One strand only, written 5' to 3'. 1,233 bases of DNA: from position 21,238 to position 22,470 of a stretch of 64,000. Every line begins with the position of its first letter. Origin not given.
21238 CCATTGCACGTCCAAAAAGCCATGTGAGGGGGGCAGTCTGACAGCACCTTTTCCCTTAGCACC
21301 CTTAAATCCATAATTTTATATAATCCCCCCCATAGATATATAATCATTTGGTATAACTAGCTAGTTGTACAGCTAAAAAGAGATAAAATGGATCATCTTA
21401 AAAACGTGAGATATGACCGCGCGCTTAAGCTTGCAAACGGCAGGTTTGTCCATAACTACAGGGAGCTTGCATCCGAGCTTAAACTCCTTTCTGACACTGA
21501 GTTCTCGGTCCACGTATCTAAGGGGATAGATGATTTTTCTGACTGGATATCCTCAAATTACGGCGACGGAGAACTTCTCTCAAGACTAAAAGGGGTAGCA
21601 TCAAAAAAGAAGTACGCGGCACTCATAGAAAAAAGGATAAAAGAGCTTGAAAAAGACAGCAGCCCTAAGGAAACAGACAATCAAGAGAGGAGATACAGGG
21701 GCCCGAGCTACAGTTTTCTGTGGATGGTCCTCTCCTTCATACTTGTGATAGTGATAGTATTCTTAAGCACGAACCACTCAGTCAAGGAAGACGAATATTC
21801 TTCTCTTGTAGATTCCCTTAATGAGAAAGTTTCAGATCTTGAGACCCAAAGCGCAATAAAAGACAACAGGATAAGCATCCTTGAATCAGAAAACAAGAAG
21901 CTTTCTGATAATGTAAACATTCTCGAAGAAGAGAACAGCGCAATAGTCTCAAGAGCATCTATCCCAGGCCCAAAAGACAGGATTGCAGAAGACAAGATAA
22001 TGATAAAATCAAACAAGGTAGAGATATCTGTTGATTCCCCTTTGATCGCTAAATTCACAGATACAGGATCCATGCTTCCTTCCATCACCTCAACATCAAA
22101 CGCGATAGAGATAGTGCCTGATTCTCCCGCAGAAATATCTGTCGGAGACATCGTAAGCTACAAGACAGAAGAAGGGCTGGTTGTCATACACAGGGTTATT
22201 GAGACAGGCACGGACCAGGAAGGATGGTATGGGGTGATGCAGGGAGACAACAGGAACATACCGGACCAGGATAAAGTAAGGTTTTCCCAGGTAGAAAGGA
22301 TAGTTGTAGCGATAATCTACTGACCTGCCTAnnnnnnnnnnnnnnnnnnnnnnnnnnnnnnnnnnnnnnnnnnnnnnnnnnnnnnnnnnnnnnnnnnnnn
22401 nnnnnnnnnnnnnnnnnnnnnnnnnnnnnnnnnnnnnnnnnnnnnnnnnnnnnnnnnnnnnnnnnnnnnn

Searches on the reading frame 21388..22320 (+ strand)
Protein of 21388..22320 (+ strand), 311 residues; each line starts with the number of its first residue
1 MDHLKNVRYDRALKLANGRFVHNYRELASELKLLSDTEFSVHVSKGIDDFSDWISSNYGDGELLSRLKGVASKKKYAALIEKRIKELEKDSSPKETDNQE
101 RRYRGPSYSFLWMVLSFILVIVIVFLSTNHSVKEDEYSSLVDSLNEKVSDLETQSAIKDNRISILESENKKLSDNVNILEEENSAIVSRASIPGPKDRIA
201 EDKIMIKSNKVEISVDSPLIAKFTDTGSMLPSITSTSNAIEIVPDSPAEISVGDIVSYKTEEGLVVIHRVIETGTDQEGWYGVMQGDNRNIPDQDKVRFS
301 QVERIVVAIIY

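Call 21: find_encoding_contigs(protein=window:21388-22320:+, flank=3000, max_places=6)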
Protein window:21388-22320:+ (311 aa): 1 contig read that carries it; 1 place shown.
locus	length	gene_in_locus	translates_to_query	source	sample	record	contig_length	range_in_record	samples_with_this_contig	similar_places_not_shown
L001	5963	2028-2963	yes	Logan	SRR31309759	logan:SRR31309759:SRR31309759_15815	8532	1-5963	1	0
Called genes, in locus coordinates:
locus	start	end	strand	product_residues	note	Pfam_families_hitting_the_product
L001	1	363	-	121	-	?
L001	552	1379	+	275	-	PF00291:PALP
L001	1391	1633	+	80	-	-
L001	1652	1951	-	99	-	-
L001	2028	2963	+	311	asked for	-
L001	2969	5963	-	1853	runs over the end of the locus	?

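Call 22: search_protein_families(library=pfam, proteins=[window:21388-22320:+], max_evalue=0.001)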
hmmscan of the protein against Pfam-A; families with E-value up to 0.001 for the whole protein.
window:21388-22320:+ (311 aa): 1 family
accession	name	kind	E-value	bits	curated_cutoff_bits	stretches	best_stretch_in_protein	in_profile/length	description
PF25014.1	NET2A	-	0.00042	20.7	33.1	1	129-188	122-181/235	NET2A-like domain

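Call 60: search_protein_families(library=ncbifam, proteins=[window:21388-22320:+], max_evalue=1)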
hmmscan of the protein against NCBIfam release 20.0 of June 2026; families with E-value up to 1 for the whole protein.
window:21388-22320:+ (311 aa): 4 families
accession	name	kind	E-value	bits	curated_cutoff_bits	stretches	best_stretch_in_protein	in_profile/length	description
TIGR02228.1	sigpep_I_arch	equivalog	8.3e-09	35.5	51.85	1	224-299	36-111/158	signal peptidase I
NF046067.1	SigPepSipWBacil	equivalog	1.1e-06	28.3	190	1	226-302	45-121/189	signal peptidase I SipW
NF052682.1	morpho_FcmC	equivalog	0.039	14.3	90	1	129-189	57-121/159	filament morphology membrane protein FcmC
NF006542.0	PRK09039.1-1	equivalog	0.078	11.9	388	1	111-225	26-123/627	peptidoglycan -binding protein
